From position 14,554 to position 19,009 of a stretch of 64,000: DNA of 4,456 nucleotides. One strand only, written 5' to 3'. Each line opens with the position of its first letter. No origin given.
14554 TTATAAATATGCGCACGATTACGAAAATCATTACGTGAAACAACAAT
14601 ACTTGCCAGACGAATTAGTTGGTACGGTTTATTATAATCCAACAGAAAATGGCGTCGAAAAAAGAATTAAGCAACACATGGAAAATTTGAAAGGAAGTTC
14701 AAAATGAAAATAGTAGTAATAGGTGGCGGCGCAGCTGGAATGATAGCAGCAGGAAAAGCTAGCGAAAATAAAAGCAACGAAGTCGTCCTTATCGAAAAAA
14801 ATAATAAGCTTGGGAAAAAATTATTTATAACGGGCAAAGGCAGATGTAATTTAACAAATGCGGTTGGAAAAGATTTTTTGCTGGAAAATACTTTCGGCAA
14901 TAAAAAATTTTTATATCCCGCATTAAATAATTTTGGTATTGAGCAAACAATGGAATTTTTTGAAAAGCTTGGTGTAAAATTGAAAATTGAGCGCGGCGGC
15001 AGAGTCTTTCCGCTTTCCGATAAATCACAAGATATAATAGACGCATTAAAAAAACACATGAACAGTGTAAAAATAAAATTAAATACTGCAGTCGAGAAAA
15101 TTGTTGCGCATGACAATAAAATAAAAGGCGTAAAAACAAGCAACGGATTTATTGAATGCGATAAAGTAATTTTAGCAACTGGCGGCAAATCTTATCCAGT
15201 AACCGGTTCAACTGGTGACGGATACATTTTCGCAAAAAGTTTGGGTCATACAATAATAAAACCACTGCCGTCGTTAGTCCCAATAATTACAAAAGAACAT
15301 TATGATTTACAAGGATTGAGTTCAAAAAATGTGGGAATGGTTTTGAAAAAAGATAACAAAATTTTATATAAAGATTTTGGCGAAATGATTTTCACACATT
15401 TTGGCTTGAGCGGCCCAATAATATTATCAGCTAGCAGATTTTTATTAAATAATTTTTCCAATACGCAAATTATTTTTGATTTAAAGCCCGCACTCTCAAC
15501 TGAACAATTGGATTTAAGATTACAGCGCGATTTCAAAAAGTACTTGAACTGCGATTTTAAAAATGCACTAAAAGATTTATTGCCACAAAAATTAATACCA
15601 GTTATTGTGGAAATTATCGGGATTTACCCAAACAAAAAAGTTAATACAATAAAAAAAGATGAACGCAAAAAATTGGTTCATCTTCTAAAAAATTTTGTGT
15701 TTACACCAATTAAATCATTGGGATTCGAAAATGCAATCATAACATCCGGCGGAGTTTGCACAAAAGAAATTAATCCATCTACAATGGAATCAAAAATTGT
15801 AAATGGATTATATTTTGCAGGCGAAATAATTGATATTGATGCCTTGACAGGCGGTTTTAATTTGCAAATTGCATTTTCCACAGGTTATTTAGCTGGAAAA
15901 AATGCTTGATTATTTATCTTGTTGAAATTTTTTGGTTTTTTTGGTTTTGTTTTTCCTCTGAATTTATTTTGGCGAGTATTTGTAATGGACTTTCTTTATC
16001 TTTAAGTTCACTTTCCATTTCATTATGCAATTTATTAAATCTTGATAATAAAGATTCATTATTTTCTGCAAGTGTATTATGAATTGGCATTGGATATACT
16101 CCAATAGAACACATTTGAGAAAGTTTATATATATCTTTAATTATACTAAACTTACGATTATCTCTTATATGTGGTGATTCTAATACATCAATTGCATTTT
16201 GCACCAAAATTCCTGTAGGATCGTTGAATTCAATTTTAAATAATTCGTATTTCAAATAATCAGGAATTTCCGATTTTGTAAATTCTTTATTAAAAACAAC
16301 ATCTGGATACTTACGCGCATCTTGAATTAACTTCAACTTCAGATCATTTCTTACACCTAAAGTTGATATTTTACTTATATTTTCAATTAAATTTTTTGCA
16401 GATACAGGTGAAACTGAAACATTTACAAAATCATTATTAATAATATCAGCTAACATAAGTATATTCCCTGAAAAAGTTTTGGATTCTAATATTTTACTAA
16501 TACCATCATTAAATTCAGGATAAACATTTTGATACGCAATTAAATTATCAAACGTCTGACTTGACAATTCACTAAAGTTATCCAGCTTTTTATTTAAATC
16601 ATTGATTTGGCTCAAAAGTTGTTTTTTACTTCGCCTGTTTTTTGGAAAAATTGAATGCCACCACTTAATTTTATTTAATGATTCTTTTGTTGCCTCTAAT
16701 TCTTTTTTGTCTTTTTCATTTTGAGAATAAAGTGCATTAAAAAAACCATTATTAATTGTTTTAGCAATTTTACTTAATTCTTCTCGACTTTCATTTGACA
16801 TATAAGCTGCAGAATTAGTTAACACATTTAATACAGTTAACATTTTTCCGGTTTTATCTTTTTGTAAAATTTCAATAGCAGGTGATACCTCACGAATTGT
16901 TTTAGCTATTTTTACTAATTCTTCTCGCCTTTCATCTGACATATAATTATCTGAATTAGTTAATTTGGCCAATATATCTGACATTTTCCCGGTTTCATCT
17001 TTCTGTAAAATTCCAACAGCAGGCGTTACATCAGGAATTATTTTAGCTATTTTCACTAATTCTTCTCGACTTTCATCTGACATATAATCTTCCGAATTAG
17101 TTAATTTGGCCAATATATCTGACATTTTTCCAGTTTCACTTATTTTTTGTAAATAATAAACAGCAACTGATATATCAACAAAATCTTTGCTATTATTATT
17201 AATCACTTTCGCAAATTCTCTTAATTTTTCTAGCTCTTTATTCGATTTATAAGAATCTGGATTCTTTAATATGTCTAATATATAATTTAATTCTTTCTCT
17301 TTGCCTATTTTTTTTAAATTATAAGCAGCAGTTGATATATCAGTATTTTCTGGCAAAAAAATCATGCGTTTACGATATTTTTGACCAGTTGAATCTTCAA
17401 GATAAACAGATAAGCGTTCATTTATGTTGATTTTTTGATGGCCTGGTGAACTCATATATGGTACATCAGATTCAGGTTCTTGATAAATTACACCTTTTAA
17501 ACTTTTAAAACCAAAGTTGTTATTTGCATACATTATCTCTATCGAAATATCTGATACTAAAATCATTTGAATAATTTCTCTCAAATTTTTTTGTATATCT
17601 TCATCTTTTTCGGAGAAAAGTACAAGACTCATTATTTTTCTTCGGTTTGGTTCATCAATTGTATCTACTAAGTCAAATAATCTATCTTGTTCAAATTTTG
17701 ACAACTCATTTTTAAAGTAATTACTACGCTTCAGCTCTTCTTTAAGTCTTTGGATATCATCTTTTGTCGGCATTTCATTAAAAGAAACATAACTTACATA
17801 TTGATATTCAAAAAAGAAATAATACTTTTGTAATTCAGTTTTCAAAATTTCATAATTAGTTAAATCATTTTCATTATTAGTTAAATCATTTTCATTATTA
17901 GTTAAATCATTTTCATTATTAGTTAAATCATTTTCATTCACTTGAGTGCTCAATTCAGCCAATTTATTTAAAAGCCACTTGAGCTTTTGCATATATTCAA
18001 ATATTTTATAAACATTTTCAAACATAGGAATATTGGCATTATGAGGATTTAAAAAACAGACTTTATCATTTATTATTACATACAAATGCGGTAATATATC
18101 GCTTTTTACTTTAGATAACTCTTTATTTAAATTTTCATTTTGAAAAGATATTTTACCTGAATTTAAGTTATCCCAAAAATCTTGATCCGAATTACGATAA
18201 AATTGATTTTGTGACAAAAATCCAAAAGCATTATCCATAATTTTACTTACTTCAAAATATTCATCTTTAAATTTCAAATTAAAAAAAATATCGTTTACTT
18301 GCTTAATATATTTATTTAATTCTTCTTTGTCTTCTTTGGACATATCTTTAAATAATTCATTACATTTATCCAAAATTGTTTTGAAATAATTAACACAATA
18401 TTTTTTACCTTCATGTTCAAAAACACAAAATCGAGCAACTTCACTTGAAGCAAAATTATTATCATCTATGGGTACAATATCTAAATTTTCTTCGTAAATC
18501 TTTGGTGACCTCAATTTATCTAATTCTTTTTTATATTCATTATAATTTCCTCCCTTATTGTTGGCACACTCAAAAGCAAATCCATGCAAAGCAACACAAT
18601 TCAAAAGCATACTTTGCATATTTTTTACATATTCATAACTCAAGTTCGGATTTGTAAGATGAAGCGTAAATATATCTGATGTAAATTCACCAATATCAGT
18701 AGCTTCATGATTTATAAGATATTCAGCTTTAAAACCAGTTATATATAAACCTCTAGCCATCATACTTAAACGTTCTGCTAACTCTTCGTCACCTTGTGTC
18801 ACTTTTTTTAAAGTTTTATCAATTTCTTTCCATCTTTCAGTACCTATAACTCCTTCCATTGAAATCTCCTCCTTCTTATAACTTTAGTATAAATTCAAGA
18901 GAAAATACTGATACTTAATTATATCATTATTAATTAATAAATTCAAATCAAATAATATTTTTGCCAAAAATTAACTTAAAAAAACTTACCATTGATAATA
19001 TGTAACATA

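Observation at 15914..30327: Four tandem, deeply diverged ~1000-aa paralogs with no recognisable domain: candidate undescribed system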

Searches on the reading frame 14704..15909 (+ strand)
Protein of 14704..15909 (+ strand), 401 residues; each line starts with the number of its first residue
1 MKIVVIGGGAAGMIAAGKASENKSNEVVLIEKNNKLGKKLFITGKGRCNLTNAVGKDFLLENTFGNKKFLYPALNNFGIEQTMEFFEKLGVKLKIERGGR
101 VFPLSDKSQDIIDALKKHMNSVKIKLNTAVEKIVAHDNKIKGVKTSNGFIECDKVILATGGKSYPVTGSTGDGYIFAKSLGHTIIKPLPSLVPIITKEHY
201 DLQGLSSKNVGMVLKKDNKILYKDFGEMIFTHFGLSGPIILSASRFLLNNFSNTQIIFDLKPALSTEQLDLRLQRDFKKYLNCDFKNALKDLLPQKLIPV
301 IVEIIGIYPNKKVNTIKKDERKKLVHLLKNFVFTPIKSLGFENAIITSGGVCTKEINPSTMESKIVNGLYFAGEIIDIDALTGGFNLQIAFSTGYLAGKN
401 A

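Call 63: find_homologous_proteins(query=window:14704-15909:+, max_evalue=1e-50)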
Query window:14704-15909:+ (401 aa): 8000 proteins with E <= 1e-50 among 8000 candidates; the best 120 are listed.
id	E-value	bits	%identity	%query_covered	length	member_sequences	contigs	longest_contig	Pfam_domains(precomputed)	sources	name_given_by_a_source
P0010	5.4e-248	841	97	100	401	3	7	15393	PF01266.31,PF22780.2,PF00890.31,PF07992.21,PF00070.34,PF13738.13,PF03486.21,PF01134.29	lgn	-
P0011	1.8e-213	727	83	99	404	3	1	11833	PF01266.31,PF22780.2,PF01593.31,PF00890.31,PF07992.21,PF00070.34,PF13738.13,PF03486.21,PF01134.29,PF12831.14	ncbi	-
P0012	1.2e-172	593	68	100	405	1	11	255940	PF01266.31,PF22780.2,PF00890.31,PF07992.21,PF00070.34,PF13738.13,PF03486.21,PF01134.29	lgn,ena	-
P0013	1.2e-147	510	60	100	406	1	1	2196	PF01266.31,PF22780.2,PF13450.13,PF00890.31,PF07992.21,PF00070.34,PF03486.21,PF01134.29,PF12831.14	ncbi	-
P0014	4.2e-147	508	61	100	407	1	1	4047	PF01266.31,PF22780.2,PF13450.13,PF00890.31,PF07992.21,PF00070.34,PF13738.13,PF03486.21,PF01134.29,PF12831.14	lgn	-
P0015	4.1e-146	505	61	100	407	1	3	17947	PF01266.31,PF22780.2,PF00890.31,PF07992.21,PF00070.34,PF13738.13,PF03486.21,PF01134.29,PF12831.14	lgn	-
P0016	5.8e-146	505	61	100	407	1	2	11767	PF01266.31,PF22780.2,PF00890.31,PF07992.21,PF00070.34,PF13738.13,PF03486.21,PF01134.29,PF12831.14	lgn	-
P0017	1.1e-145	504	61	100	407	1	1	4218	PF01266.31,PF22780.2,PF00890.31,PF07992.21,PF00070.34,PF13738.13,PF03486.21,PF01134.29,PF12831.14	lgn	-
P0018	2.3e-145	503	61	100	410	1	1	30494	PF01266.31,PF22780.2,PF13450.13,PF00890.31,PF07992.21,PF00070.34,PF13738.13,PF03486.21,PF01134.29,PF12831.14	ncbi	-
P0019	2.3e-145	503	59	100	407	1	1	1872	PF01266.31,PF22780.2,PF00890.31,PF07992.21,PF00070.34,PF13738.13,PF03486.21,PF01134.29,PF01494.26,PF12831.14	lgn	-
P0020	7.4e-145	501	60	99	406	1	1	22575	PF22780.2,PF13450.13,PF07992.21,PF00070.34,PF03486.21,PF01134.29,PF01494.26,PF12831.14,PF01266.31,PF00890.31,PF13738.13,PF01262.28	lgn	-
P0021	1.1e-144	501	58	100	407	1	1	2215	PF01266.31,PF22780.2,PF00890.31,PF07992.21,PF00070.34,PF13738.13,PF03486.21,PF01134.29,PF01494.26,PF12831.14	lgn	-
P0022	1.4e-144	500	60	99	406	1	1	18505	PF22780.2,PF13450.13,PF07992.21,PF00070.34,PF03486.21,PF01134.29,PF01494.26,PF12831.14,PF01266.31,PF00890.31,PF13738.13,PF01262.28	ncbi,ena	-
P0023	2.0e-144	500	60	99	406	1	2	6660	PF22780.2,PF13450.13,PF07992.21,PF00070.34,PF03486.21,PF01134.29,PF01494.26,PF12831.14,PF01266.31,PF00890.31,PF13738.13,PF01262.28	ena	-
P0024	4.6e-144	498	60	100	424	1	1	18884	PF01266.31,PF22780.2,PF13450.13,PF00890.31,PF07992.21,PF00070.34,PF13738.13,PF03486.21,PF01134.29,PF12831.14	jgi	-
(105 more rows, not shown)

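Call 64: find_encoding_contigs(protein=P0012, flank=8000, max_places=3)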
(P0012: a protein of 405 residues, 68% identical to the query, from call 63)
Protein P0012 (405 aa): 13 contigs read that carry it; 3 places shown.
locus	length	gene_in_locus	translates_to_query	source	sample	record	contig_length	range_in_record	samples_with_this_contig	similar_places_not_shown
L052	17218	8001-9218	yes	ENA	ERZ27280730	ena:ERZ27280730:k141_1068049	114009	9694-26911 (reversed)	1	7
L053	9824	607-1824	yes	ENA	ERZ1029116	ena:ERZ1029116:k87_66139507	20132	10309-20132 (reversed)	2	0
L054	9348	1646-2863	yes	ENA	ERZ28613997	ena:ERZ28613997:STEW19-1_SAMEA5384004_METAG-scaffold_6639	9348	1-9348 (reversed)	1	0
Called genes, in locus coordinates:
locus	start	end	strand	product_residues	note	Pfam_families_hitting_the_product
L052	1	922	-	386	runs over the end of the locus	PF02350:Epimerase_2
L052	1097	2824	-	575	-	PF03382:DUF285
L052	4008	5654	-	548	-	-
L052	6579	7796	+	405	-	PF01546:Peptidase_M20, PF05343:Peptidase_M42 (weak), PF07687:M20_dimer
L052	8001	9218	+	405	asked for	PF00070:Pyr_redox (faint), PF00890:FAD_binding_2 (faint), PF01134:GIDA (faint), PF01266:DAO (faint), PF03486:HI0933_like, PF07992:Pyr_redox_2 (faint), PF13738:Pyr_redox_3 (faint), PF22780:HI0933_like_1st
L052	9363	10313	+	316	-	PF01116:F_bP_aldolase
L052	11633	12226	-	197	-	-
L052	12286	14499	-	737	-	PF13439:Glyco_transf_4, PF13477:Glyco_trans_4_2, PF13579:Glyco_trans_4_4, PF00534:Glycos_transf_1 (weak), PF13692:Glyco_trans_1_4 (faint), PF04230:PS_pyruv_trans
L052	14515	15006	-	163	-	PF14221:DUF4330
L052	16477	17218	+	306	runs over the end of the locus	PF00849:PseudoU_synth_2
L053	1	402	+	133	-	?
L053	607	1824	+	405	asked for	PF00070:Pyr_redox (faint), PF00890:FAD_binding_2 (faint), PF01134:GIDA (faint), PF01266:DAO (faint), PF03486:HI0933_like, PF07992:Pyr_redox_2 (faint), PF13738:Pyr_redox_3 (faint), PF22780:HI0933_like_1st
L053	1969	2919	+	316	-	PF01116:F_bP_aldolase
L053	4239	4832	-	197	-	-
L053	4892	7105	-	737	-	PF13439:Glyco_transf_4, PF13477:Glyco_trans_4_2, PF13579:Glyco_trans_4_4, PF00534:Glycos_transf_1 (weak), PF13692:Glyco_trans_1_4 (faint), PF04230:PS_pyruv_trans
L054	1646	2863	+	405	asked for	PF00070:Pyr_redox (faint), PF00890:FAD_binding_2 (faint), PF01134:GIDA (faint), PF01266:DAO (faint), PF03486:HI0933_like, PF07992:Pyr_redox_2 (faint), PF13738:Pyr_redox_3 (faint), PF22780:HI0933_like_1st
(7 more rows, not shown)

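Call 65: find_encoding_contigs(protein=P0011, flank=8000, max_places=3)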
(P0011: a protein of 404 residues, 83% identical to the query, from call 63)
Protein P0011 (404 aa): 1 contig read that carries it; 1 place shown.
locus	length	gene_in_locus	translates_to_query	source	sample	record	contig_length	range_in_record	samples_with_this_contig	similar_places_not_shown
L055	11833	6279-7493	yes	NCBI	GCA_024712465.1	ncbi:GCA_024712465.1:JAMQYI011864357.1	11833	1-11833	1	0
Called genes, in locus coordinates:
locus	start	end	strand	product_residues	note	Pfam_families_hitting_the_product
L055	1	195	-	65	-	?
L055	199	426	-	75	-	PF00550:PP-binding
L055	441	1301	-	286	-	PF02588:YitT_membrane, PF10035:DUF2179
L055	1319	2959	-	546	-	PF00664:ABC_membrane, PF00005:ABC_tran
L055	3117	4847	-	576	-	PF00664:ABC_membrane, PF02463:SMC_N (faint), PF00005:ABC_tran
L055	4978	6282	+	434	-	PF05496:RuvB_N, PF00004:AAA, PF07728:AAA_5 (weak), PF13173:AAA_14, PF16193:AAA_assoc_2, PF12002:MgsA_C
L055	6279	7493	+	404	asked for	PF00070:Pyr_redox (faint), PF00890:FAD_binding_2 (weak), PF01134:GIDA (faint), PF01266:DAO (faint), PF01593:Amino_oxidase (weak), PF03486:HI0933_like, PF07992:Pyr_redox_2, PF22780:HI0933_like_1st, +2 more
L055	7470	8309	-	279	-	PF03193:RsgA_GTPase (faint), PF01926:MMR_HSR1, PF02421:FeoB_N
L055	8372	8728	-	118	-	PF01245:Ribosomal_L19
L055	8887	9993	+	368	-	PF01820:Dala_Dala_lig_N, PF02786:CPSase_L_D2, PF02222:ATP-grasp, PF07478:Dala_Dala_lig_C, PF13535:ATP-grasp_4 (faint)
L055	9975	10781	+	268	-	PF01177:Asp_Glu_race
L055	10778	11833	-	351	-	?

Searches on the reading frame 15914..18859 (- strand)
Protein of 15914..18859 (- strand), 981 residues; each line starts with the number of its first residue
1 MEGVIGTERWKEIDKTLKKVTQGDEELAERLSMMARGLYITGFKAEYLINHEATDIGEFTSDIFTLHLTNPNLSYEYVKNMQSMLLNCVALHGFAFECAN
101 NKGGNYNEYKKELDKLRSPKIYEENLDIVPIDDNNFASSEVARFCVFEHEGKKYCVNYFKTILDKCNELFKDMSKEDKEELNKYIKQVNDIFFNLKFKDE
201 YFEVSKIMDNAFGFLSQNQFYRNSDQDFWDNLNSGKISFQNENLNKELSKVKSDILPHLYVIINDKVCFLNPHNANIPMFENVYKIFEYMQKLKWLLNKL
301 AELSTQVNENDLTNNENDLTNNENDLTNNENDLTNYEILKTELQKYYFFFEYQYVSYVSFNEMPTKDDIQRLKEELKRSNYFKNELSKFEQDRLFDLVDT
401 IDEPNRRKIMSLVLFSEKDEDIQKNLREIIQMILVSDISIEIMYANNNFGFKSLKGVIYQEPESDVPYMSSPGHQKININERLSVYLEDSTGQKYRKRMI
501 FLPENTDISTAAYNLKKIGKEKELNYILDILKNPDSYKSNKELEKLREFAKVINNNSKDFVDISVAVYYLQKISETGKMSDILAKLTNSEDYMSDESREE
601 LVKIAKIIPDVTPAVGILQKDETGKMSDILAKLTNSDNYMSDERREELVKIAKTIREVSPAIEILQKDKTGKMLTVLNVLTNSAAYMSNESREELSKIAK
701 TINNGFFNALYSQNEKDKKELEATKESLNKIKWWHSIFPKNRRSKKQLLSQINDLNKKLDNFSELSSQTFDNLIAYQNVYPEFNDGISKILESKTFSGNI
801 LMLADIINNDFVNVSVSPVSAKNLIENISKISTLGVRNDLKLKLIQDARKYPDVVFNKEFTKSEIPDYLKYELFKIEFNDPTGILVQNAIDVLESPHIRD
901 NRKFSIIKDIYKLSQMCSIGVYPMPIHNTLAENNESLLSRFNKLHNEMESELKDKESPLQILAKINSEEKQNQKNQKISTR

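Call 3: search_protein_families(library=pfam, proteins=[window:15914-18859:-], max_evalue=1)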
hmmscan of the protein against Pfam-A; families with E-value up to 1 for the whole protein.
window:15914-18859:- (981 aa): 3 families
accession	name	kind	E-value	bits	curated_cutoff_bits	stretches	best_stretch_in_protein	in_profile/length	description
PF08638.16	Med14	-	0.0085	16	25.6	1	523-656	18-152/191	Mediator complex subunit MED14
PF10303.14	DUF2408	-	0.031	15.3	25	1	103-195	35-110/130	Protein of unknown function (DUF2408)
PF07889.17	DUF1664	-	0.24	11.9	34.6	1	742-789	58-105/124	Protein of unknown function (DUF1664)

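Call 4: search_protein_families(library=ncbifam, proteins=[window:15914-18859:-], max_evalue=1)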
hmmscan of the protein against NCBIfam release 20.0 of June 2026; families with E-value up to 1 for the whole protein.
window:15914-18859:- (981 aa): 2 families
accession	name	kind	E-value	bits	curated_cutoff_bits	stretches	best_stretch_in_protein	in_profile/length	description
NF033916.0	antiphage_ZorA_3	subfamily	0.00034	19.6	250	1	579-773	253-446/509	anti-phage ZorAB system protein ZorA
NF041793.1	ORF56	equivalog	0.13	12.3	50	0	685-701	5-21/39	ORF56 family plasmid copy control protein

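Call 8: search_solved_structures(query=A1, max_evalue=1)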
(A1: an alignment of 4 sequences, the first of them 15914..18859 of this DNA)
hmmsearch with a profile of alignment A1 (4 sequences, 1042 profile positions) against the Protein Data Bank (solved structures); distinct sequences matched with E-value up to 1: 0.

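Call 10: find_related_loci(query=A1, collection=genome_contigs, flank=10000)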
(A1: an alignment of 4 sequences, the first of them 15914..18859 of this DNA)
Query A1 (981 aa) in genome_contigs; peptide patterns used: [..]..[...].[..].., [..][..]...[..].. (x = any residue, [..] = any of these).
111 stretches matched a pattern, but none encodes a relative of the query by tblastn (E <= 1e-3).

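Call 50: search_protein_families(library=padloc, proteins=[window:15914-18859:-], max_evalue=1)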
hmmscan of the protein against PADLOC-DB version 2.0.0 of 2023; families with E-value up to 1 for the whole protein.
window:15914-18859:- (981 aa): 0 families

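Call 51: search_protein_families(library=phrogs, proteins=[window:15914-18859:-], max_evalue=1)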
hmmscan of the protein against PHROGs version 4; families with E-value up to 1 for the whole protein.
window:15914-18859:- (981 aa): 4 families
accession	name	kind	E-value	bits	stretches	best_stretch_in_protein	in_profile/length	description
phrog_30676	-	unknown function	0.016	16.2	0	636-664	58-86/93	-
phrog_21984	-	unknown function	0.017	16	0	635-654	30-49/56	-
phrog_19760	-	unknown function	0.098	13.7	1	310-374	40-104/156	-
phrog_1709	-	unknown function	0.57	11.6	0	604-656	40-94/96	-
